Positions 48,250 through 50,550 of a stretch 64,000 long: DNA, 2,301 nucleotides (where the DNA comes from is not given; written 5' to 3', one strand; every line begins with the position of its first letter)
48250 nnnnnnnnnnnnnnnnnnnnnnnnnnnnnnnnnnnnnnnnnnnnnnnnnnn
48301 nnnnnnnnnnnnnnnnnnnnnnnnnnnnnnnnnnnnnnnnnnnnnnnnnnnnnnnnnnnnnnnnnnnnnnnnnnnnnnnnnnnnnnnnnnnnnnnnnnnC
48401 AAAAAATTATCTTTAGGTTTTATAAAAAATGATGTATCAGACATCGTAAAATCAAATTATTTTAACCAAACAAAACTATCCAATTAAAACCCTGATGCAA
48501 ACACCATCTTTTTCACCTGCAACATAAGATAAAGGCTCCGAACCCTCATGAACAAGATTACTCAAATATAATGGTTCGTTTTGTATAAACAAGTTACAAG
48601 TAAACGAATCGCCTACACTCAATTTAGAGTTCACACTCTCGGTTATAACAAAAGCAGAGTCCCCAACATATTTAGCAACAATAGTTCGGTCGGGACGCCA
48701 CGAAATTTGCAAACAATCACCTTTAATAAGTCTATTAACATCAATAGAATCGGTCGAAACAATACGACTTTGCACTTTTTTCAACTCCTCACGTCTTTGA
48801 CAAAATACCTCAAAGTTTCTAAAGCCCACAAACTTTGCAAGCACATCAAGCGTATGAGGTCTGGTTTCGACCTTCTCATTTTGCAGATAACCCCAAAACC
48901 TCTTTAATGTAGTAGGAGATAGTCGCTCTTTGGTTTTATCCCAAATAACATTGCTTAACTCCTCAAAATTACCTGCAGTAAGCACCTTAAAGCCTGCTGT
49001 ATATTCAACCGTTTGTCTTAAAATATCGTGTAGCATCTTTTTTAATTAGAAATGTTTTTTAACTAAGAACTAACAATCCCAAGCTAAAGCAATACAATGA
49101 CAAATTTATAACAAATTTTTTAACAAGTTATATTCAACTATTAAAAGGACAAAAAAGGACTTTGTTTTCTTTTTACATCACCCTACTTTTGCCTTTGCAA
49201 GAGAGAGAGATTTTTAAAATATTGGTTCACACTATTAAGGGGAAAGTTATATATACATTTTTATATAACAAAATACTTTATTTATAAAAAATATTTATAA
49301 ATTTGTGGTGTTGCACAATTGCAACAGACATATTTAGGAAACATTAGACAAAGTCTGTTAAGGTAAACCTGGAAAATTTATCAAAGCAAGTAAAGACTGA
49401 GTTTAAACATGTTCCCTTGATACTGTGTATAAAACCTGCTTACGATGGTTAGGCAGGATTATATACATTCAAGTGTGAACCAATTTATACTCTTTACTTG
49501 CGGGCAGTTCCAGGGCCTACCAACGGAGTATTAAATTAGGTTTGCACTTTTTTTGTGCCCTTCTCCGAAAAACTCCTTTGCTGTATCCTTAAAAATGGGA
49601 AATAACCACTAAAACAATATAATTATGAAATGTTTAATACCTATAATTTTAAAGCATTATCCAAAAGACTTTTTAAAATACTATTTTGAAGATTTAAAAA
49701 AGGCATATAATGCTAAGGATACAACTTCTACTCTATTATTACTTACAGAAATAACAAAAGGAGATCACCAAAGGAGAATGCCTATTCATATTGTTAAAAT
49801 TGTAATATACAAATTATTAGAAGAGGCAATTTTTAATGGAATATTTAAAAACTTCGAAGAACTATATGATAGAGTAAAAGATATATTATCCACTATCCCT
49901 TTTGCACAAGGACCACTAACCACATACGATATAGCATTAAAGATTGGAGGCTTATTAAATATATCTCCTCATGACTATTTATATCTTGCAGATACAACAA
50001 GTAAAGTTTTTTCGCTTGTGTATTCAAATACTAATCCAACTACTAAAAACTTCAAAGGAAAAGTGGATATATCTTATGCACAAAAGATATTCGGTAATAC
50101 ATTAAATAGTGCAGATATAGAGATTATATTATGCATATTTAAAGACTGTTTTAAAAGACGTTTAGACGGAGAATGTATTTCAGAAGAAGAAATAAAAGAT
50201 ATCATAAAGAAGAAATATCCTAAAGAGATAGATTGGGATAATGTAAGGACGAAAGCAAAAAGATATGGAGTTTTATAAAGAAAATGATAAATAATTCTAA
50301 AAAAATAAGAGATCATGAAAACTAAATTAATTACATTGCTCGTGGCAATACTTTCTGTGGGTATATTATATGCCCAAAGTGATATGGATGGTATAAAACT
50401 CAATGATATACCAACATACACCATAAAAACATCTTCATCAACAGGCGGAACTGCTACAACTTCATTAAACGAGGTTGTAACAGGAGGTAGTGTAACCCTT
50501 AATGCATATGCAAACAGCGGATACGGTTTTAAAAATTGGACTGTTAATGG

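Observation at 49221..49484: Perfect 13-bp inverted repeats bracket a 238-bp promoter-bearing segment between two divergent operons: possible invertible promoter or structured leader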

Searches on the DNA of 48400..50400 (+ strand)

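Call 8: search_rna_families(source=window, start=48400, end=50400, threshold=evalue, max_evalue=1)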
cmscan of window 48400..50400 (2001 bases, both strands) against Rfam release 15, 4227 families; matches with E-value up to 1: 0.
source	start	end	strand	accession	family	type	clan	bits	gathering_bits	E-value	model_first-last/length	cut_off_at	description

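Call 34: search_dna_similar(query=window:49192-49624:+, collection=plasmids, mode=distant, max_evalue=0.01)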
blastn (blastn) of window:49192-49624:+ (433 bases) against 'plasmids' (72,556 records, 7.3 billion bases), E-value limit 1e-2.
No match.

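Call 35: search_dna_similar(query=window:49192-49624:+, collection=phages, mode=distant, max_evalue=0.01)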
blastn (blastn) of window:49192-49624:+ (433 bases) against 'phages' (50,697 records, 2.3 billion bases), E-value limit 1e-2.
No match.

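Call 49: search_rna_families(sources=[L148, L166, L169, L160, L206, L181, L199], threshold=evalue, max_evalue=1)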
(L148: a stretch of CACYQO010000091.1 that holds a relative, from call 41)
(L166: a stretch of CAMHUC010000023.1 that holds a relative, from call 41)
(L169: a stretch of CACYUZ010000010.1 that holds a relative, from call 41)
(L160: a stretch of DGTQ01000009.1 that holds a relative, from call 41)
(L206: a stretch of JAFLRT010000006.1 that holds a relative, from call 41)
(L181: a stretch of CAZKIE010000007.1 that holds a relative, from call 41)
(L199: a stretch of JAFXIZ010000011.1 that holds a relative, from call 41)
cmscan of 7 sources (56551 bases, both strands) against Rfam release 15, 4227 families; matches with E-value up to 1: 3.
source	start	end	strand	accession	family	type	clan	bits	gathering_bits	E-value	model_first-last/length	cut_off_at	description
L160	695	729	-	RF02914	DUF805b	Cis-reg;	CL00115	45.9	35.6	6.3e-10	1-35/35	no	DUF805b RNA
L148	196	230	-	RF02914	DUF805b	Cis-reg;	CL00115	23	35.6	0.036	1-35/35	no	DUF805b RNA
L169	1174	1248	-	RF02089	CLRN1-AS1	Gene; lncRNA;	-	20.2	48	0.71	1-79/79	no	CLRN1 antisense RNA 1 conserved region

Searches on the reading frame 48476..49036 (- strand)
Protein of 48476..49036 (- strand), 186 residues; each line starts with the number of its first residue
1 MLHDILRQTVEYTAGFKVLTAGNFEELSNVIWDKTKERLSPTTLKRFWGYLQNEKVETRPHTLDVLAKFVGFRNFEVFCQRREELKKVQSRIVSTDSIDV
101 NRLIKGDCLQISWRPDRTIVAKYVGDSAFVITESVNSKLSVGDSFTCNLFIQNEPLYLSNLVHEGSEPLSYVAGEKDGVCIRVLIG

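Call 4: search_protein_families(library=pfam, proteins=[window:48476-49036:-])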
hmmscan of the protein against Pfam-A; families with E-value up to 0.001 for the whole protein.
window:48476-49036:- (186 aa): 0 families

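Call 15: find_encoding_contigs(protein=window:48476-49036:-, flank=3000, max_places=10)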
Protein window:48476-49036:- (186 aa): 24 contigs read that carry it; 10 places shown.
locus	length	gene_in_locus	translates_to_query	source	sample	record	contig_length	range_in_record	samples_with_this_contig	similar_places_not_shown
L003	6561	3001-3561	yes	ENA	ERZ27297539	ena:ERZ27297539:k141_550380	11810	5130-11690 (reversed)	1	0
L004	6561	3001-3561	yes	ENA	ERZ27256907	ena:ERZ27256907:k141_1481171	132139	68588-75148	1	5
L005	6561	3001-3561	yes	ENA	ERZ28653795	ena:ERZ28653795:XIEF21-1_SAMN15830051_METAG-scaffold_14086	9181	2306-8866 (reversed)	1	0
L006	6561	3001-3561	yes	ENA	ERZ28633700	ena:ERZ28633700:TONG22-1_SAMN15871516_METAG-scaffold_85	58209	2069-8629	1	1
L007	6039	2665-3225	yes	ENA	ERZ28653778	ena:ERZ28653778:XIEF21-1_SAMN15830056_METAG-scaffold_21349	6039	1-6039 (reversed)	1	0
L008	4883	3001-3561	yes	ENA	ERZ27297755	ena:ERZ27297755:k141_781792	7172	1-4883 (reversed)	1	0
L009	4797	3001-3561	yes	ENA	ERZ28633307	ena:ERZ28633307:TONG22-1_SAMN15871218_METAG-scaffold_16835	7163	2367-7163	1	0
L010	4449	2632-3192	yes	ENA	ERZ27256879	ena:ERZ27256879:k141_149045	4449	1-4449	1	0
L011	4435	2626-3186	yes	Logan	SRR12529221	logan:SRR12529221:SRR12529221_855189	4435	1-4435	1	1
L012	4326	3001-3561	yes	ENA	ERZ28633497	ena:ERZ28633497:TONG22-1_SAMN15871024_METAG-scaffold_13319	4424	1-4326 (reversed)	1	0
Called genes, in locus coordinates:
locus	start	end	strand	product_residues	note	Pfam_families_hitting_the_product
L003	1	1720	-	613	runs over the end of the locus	?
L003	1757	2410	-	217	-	-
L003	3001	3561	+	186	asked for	-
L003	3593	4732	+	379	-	PF07714:PK_Tyr_Ser-Thr, PF00069:Pkinase, PF03109:ABC1 (weak), PF06293:Kdo (weak)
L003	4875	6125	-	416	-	PF01136:Peptidase_U32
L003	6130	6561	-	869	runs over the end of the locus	PF01624:MutS_I, PF05188:MutS_II, PF05192:MutS_III, PF05190:MutS_IV, PF00488:MutS_V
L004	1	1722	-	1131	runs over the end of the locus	PF09479:Flg_new (faint), PF18998:Flg_new_2, PF07603:Lcl_C (faint)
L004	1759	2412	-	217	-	-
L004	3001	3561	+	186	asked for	-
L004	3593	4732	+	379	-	PF07714:PK_Tyr_Ser-Thr, PF00069:Pkinase, PF03109:ABC1 (weak), PF06293:Kdo (weak), PF01636:APH (faint)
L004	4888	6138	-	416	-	PF01136:Peptidase_U32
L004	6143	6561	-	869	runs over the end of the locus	PF01624:MutS_I, PF05188:MutS_II, PF05192:MutS_III, PF05190:MutS_IV, PF00488:MutS_V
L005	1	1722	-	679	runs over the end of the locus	?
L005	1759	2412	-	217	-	-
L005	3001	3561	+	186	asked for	-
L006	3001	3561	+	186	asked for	-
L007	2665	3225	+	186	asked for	-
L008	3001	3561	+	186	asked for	-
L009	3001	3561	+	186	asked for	-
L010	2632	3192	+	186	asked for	-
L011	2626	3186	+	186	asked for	-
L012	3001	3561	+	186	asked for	-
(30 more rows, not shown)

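Call 21: find_homologous_proteins(query=window:48476-49036:-)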
Query window:48476-49036:- (186 aa): 179 proteins with E <= 0.001 among 209 candidates; the best 120 are listed.
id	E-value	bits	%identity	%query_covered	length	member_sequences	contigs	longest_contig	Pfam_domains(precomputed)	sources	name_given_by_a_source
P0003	4.3e-103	361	87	100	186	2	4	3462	-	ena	-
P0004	1.6e-98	346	84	99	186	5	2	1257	-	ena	-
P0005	2.1e-91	323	75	100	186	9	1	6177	-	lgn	-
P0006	2.8e-88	312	71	100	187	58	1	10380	-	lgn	-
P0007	4.4e-84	299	68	99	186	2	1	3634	-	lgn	-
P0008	1.8e-82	293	68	99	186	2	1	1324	-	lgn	-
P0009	2.3e-72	260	98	66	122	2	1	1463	-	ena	-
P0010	1.1e-58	216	55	98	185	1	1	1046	-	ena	-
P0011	1.4e-58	216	56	98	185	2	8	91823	-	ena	-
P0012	1.5e-58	215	56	96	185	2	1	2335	-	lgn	-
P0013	1.8e-58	215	52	100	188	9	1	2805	-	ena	-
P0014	1.9e-58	215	56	98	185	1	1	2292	-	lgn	-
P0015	1.9e-58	215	55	98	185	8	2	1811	-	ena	-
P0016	3.0e-58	214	54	98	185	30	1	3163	-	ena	-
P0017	3.0e-58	214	55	98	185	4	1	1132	-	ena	-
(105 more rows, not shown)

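Call 22: find_encoding_contigs(protein=P0003, flank=4000, max_places=6)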
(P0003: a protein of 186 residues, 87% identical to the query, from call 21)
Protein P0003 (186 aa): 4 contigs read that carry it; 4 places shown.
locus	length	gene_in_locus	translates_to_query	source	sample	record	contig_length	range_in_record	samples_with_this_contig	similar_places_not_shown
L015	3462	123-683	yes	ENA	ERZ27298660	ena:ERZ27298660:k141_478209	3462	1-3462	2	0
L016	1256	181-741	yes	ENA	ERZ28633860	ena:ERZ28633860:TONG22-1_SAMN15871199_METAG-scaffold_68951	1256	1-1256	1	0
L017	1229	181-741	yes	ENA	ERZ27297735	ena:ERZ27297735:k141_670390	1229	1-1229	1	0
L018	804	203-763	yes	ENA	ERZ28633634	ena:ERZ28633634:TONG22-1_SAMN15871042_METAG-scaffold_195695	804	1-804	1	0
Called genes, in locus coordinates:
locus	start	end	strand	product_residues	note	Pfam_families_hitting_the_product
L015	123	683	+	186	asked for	-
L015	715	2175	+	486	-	PF00069:Pkinase, PF03109:ABC1 (weak), PF06293:Kdo (weak), PF07714:PK_Tyr_Ser-Thr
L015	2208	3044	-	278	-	PF02811:PHP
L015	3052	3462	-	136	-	?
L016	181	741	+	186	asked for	-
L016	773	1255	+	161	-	?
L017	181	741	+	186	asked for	-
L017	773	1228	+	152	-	?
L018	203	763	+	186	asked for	-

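Call 23: find_encoding_contigs(protein=P0005, flank=4000, max_places=6)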
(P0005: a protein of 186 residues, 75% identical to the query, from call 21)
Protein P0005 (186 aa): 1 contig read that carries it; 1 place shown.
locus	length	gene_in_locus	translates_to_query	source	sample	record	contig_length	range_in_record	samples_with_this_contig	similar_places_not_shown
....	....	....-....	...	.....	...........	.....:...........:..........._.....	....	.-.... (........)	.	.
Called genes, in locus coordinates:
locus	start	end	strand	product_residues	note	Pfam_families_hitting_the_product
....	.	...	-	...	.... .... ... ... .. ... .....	-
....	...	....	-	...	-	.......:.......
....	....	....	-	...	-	-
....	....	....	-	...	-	-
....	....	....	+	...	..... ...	-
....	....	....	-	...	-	?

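Call 24: find_encoding_contigs(protein=P0006, flank=4000, max_places=6)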
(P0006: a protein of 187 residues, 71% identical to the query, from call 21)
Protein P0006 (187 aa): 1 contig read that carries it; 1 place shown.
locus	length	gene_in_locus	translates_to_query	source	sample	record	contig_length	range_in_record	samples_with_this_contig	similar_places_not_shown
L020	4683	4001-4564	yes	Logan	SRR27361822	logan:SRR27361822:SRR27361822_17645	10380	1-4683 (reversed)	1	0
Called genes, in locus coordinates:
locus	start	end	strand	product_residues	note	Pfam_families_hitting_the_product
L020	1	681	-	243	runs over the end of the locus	-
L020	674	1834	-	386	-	PF00733:Asn_synthase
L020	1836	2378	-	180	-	-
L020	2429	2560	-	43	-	-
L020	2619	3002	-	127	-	-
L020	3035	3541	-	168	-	-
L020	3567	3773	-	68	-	-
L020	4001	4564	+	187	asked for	-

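Call 25: find_encoding_contigs(protein=P0007, flank=4000, max_places=6)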
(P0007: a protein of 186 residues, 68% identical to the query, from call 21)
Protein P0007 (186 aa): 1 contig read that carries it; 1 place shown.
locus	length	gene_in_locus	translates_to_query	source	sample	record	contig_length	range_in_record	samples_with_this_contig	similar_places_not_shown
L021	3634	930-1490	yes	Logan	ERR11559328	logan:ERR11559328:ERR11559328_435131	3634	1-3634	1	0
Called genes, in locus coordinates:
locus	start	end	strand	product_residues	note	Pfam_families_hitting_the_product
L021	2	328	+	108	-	?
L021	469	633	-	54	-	-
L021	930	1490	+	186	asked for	-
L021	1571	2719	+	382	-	PF06293:Kdo (weak), PF07714:PK_Tyr_Ser-Thr, PF00069:Pkinase, PF03109:ABC1 (weak)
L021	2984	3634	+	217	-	?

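Call 41: find_related_loci(query=A2, collection=genome_contigs, flank=4000)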
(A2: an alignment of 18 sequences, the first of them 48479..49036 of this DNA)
Query A2 (186 aa) in genome_contigs; peptide patterns used: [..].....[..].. (x = any residue, [..] = any of these).
338 stretches matched a pattern; 330 encode a relative of the query (tblastn E <= 1e-3); the best 80 are kept; 80 distinct loci.
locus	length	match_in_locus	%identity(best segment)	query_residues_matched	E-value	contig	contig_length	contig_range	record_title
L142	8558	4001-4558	75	1-186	3e-98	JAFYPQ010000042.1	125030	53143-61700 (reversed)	MAG: Bacteroidales bacterium isolate RGIG7307 Water_buffalos_Cecum-4__c733843, whole genome shotgun sequence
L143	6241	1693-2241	55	1-183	4e-66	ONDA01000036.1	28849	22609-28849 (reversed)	uncultured Prevotellaceae bacterium isolate RUG200 genome assembly, contig: scaffold_1452, whole genome shotgun sequence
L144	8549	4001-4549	54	1-183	2e-65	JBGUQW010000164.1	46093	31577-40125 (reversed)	MAG: Prevotella sp. isolate ruminal_MAG_130 ruminal_MAG_130_contig_0166, whole genome shotgun sequence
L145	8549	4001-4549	54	1-183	5e-65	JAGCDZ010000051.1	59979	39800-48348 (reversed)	MAG: Prevotella sp. isolate RGIG9705 Yak_Omasum-2__c477907, whole genome shotgun sequence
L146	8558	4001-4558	52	1-186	3e-65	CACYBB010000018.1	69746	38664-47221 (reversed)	MAG: uncultured Bacteroidales bacterium isolate RUG11782 genome assembly, contig: RUG11782_asm_18, whole genome shotgun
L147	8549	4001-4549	55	1-183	1e-64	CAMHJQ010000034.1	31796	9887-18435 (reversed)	MAG: uncultured Prevotellaceae bacterium isolate SRR11784285_bin.40_metaWRAP_v1.3_MAG genome assembly, contig: ERZ122027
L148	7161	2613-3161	54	1-183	1e-64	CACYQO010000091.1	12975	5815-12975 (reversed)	MAG: uncultured Prevotellaceae bacterium isolate RUG12181 genome assembly, contig: RUG12181_asm_91, whole genome shotgun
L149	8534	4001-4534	53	1-178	1e-64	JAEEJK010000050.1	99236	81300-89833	MAG: Prevotella sp. isolate Tb.RUG.168 k141_5380959_flag=0_multi=31.0001_len=99236, whole genome shotgun sequence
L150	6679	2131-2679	52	1-183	2e-64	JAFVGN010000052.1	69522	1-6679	MAG: Prevotella sp. isolate RGIG5150 Sheep_Abomasum-4__c1095, whole genome shotgun sequence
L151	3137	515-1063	54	1-183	1e-64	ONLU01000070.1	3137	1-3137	uncultured Prevotellaceae bacterium isolate RUG431 genome assembly, contig: scaffold_47188, whole genome shotgun sequenc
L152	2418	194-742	53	1-183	2e-65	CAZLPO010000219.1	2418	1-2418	MAG TPA_asm: uncultured Prevotella sp. isolate binchicken_co353_64 genome assembly, contig: NODE_108504_length_2418_cov_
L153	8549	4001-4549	53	1-183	3e-64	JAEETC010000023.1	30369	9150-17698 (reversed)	MAG: Prevotella sp. isolate Tb.RUG.397 NODE_4862_length_30369_cov_12.837974, whole genome shotgun sequence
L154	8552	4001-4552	52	1-184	8e-64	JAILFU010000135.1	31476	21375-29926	MAG: Prevotella sp. isolate RUI080 k141_6901779_flag=0_multi=16.4583_len=31476, whole genome shotgun sequence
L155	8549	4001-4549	54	1-183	6e-64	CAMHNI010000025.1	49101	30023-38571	MAG: uncultured Prevotellaceae bacterium isolate SRR11784288_bin.7_metaWRAP_v1.3_MAG genome assembly, contig: ERZ1220274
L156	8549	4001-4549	53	1-183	6e-63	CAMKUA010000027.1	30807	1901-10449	MAG: uncultured Prevotella sp. isolate SRR12081296_bin.92_metaWRAP_v1.3_MAG genome assembly, contig: ERZ12289772.1868, w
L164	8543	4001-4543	51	1-181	6e-60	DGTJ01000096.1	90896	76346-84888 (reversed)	MAG TPA_asm: Prevotella sp. UBA4339 UBA4339_contig_1827, whole genome shotgun sequence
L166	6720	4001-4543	50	1-181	1e-59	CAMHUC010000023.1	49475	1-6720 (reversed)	MAG: uncultured bacterium isolate SRR11784295_bin.23_metaWRAP_v1.3_MAG genome assembly, contig: ERZ12202610.276, whole g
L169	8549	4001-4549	51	1-183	1e-58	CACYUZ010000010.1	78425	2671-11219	MAG: uncultured Prevotellaceae bacterium isolate RUG12300 genome assembly, contig: RUG12300_asm_10, whole genome shotgun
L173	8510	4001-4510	53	15-184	4e-58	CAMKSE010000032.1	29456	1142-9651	MAG: uncultured Prevotellaceae bacterium isolate SRR12081303_bin.15_metaWRAP_v1.3_MAG genome assembly, contig: ERZ122897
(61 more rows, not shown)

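Call 61: search_protein_families(library=ncbifam, proteins=[window:48476-49036:-], max_evalue=0.01)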
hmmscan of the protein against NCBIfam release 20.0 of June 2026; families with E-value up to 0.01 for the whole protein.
window:48476-49036:- (186 aa): 0 families

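Call 62: search_protein_families(library=padloc, proteins=[window:48476-49036:-], max_evalue=0.01)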
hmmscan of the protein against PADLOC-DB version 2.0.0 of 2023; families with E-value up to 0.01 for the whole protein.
window:48476-49036:- (186 aa): 0 families

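Call 68: predict_structure(alignment_id=A2)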
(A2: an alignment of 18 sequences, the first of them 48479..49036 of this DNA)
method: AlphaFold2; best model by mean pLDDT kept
length: 186 residues; sequences in the alignment: 18
mean_pLDDT: 86.9   pTM: 0.52
mean pLDDT of the five models: 86.9, 82.2, 81.9, 81.6, 81.3
residues with pLDDT >= 90: 101; 70-90: 64; 50-70: 19; < 50: 2
segments of 3 or more residues with pLDDT < 50: none
pLDDT, mean of each block of 10 residues (from residue 1): 85 86 92 92 89 71 93 88 58 69 91 95 96 96 94 92 92 91 80
secondary structure, 60 per line:
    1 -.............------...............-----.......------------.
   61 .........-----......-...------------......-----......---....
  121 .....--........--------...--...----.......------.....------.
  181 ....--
elements in order: H2-14 H21-35 H41-47 H60-69 H75-80 E97-99 E108-113 E117-125 E128-135 E144-146 E149-151 E156-162 E169-173 E180-184

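Call 77: search_protein_families(library=pfam, proteins=[L164:2581-3459:-, L153:2120-3553:-, L148:1812-2114:-, L155:1165-1983:-, L145:1404-2120:-, L156:2715-3554:-, L173:692-3517:-, L144:2278-3558:-, L169:2883-3545:-, L166:2610-3539:-], max_evalue=0.001)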
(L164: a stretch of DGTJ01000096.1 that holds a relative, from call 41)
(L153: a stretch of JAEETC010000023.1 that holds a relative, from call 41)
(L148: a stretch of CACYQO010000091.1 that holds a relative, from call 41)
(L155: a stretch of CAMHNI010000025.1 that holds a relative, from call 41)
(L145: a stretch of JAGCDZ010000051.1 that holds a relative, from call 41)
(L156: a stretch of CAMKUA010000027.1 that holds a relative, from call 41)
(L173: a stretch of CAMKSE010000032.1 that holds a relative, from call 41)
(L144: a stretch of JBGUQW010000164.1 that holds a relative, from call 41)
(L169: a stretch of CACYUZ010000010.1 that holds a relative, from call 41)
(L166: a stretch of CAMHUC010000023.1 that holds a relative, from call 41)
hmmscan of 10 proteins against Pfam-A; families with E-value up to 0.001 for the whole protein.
L164:2581-3459:- (292 aa): 1 family
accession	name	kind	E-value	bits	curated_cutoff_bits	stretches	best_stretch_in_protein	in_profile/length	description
PF10571.15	UPF0547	-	6.4e-06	26.6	29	1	143-167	1-25/26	Uncharacterised protein family UPF0547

L153:2120-3553:- (477 aa): 0 families

L148:1812-2114:- (100 aa): 2 families
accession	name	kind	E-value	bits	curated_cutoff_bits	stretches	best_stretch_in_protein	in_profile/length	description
PF04505.17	CD225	-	4.3e-21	75.3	27.1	1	15-82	1-68/68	Interferon-induced transmembrane protein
PF07666.16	MpPF26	-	0.00014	22.2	37.2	1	25-82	8-71/75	M penetrans paralogue family 26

L155:1165-1983:- (272 aa): 1 family
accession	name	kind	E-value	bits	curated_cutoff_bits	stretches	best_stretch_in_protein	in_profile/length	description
PF22945.2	LEM-3_GIY-YIG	-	1.6e-13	51.4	27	1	41-128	26-109/151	LEM-3-like GIY-YIG domain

L145:1404-2120:- (238 aa): 0 families

L156:2715-3554:- (279 aa): 0 families

L173:692-3517:- (941 aa): 4 families
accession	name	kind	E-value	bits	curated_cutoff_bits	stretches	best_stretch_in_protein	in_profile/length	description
PF13306.12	LRR_5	-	1.1e-95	316.6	27.7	4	614-735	4-123/127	BspA type Leucine rich repeat region (6 copies)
PF13855.12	LRR_8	-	3.2e-14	52.9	27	0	632-674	13-56/61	Leucine rich repeat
PF00404.24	Dockerin_1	-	4.2e-09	36.9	22.9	1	885-936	1-53/57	Dockerin type I domain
PF12799.13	LRR_4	-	7e-07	29.7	27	0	362-392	1-30/44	Leucine Rich repeats (2 copies)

L144:2278-3558:- (426 aa): 0 families

L169:2883-3545:- (220 aa): 0 families

L166:2610-3539:- (309 aa): 1 family
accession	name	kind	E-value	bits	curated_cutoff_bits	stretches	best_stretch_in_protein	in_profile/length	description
PF18491.7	SRA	-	6.4e-15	55.8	30.2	1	170-298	15-145/145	SET and RING associated domain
